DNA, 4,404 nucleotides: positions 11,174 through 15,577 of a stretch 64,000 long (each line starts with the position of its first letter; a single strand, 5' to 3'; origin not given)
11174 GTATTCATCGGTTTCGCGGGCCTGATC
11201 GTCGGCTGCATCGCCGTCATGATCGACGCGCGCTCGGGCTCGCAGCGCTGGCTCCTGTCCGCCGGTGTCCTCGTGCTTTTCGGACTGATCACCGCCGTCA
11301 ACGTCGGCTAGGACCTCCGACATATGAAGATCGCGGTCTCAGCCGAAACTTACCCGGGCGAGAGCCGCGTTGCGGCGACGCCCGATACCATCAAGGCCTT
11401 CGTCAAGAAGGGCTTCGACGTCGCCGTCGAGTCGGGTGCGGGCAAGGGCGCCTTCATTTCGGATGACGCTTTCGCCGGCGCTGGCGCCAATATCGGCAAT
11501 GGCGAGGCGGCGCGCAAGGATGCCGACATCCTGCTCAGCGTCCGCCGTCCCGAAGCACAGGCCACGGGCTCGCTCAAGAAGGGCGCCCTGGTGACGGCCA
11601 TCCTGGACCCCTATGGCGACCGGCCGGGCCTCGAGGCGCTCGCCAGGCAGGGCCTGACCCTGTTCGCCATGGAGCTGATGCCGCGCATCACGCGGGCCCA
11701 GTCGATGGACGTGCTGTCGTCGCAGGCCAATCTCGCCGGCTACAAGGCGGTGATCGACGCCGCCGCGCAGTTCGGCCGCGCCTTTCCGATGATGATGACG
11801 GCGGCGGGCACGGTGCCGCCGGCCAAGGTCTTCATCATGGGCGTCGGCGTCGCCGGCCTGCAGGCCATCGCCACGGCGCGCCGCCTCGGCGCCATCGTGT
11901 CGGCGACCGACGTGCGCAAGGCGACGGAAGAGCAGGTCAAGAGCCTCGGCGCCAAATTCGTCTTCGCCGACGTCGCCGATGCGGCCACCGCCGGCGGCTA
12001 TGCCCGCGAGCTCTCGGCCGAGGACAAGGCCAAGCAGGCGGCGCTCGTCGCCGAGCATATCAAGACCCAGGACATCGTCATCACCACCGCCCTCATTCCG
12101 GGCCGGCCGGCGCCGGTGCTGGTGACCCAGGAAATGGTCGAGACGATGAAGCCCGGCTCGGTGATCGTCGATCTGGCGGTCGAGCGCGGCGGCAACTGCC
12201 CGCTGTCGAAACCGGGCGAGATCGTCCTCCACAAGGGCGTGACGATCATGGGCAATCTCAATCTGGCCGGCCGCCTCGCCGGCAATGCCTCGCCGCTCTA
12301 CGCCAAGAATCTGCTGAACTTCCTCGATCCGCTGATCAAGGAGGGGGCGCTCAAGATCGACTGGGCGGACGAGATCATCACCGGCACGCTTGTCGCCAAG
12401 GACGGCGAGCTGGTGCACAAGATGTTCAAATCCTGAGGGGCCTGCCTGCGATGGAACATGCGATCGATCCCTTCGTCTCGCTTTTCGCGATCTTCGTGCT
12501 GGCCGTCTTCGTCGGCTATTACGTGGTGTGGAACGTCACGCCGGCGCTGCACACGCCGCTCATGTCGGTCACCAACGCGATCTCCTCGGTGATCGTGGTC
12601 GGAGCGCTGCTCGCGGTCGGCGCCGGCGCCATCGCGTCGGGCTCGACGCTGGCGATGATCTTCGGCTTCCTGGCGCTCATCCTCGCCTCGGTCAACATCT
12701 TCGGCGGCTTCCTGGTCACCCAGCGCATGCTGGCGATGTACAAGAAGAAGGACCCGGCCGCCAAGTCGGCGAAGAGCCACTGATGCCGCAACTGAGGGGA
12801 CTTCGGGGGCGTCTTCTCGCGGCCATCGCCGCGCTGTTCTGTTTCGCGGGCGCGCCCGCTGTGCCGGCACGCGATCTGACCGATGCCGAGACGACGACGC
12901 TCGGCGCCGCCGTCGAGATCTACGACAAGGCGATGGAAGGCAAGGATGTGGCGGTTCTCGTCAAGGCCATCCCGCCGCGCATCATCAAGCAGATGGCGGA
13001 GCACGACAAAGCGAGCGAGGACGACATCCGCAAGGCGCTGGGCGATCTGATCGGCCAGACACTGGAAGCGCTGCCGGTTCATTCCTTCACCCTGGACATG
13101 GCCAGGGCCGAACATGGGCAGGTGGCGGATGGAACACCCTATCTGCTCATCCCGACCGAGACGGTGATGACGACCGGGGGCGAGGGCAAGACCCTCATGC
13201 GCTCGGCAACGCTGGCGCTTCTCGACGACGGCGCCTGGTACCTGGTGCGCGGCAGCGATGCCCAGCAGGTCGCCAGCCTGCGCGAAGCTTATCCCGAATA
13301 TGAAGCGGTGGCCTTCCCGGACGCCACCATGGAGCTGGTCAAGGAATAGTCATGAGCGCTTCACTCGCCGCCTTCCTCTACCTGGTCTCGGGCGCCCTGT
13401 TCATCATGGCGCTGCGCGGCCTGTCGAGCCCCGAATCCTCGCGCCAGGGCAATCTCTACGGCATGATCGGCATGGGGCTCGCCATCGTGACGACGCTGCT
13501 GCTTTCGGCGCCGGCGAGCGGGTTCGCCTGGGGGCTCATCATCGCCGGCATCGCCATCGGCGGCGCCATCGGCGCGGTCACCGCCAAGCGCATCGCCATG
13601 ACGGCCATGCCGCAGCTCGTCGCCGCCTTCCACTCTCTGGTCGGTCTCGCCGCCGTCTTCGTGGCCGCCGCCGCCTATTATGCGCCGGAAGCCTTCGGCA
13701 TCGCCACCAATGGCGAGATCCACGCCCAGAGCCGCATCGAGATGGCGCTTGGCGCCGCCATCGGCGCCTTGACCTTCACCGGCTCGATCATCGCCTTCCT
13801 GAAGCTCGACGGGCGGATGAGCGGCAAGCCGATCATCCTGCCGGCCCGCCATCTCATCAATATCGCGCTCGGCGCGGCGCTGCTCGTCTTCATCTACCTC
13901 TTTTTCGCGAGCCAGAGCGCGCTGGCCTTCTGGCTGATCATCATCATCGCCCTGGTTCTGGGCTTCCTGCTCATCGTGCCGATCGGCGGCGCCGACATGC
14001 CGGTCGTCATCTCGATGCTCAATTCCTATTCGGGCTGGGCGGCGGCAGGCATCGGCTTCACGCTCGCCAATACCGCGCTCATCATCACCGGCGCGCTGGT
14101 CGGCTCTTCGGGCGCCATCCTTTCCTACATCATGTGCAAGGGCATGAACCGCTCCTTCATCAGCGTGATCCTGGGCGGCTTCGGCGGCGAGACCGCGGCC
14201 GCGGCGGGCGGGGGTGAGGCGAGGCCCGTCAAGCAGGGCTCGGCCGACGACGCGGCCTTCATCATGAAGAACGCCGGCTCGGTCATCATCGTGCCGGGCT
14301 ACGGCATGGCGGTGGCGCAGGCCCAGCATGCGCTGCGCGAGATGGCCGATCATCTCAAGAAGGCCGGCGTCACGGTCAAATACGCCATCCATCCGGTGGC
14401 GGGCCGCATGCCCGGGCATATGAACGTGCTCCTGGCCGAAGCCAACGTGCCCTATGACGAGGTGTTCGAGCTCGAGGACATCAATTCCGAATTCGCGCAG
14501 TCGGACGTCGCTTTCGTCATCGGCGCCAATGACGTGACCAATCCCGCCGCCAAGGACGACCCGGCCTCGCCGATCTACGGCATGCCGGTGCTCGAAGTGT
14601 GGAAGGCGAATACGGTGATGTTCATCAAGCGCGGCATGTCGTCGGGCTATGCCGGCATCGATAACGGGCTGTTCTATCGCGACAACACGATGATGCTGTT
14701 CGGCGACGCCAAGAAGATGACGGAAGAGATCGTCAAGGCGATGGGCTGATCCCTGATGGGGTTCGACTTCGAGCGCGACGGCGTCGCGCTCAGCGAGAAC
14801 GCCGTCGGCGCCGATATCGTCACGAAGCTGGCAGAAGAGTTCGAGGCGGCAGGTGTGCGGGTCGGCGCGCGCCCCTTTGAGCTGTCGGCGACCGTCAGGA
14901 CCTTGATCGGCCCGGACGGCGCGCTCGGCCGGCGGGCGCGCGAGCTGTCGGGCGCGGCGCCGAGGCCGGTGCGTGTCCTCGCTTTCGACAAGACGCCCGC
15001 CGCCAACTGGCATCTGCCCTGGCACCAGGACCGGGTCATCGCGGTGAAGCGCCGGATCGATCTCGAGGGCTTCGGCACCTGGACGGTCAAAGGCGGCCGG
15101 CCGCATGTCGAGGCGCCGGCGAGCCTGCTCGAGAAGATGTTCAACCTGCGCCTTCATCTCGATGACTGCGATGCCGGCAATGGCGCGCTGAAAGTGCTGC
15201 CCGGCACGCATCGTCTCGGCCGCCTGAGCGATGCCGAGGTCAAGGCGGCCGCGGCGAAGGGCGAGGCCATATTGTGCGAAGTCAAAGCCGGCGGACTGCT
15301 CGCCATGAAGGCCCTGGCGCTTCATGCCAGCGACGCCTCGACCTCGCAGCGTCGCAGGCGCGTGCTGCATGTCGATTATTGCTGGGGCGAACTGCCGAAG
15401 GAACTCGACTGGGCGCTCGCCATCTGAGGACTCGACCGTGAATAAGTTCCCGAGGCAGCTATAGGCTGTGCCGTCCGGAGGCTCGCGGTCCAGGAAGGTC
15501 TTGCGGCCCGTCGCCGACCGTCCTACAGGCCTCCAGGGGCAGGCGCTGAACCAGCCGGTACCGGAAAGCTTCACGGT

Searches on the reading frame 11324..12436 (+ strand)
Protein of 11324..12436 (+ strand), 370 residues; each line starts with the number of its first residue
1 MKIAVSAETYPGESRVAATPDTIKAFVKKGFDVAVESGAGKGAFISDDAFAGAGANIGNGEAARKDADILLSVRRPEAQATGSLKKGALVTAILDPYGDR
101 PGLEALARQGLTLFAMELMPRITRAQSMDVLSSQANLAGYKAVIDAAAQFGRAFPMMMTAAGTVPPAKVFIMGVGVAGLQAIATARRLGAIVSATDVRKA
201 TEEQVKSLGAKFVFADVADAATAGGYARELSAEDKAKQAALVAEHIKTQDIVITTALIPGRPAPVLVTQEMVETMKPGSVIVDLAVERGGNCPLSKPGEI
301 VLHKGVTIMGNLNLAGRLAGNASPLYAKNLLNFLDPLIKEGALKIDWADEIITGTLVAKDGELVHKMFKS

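Call 30: search_protein_families(library=pfam, proteins=[window:11324-12436:+], max_evalue=0.00001)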
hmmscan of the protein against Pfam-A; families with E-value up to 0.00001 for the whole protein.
window:11324-12436:+ (370 aa): 2 families
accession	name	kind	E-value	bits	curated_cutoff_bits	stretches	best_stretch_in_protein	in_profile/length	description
PF01262.27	AlaDh_PNT_C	-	7.2e-69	231.9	23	1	142-366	1-214/214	Alanine dehydrogenase/PNT, C-terminal domain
PF05222.21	AlaDh_PNT_N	-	1e-38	133.1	30.4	1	5-138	2-136/136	Alanine dehydrogenase/PNT, N-terminal domain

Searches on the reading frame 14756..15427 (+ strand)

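Call 30: search_protein_families(library=pfam, proteins=[window:14756-15427:+], max_evalue=0.00001)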
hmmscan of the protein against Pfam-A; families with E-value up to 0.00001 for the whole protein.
window:14756-15427:+ (223 aa): 1 family
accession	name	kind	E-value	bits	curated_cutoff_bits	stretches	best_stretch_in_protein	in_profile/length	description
PF05721.19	PhyH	-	1.6e-14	55.1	22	1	5-203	1-213/213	Phytanoyl-CoA dioxygenase (PhyH)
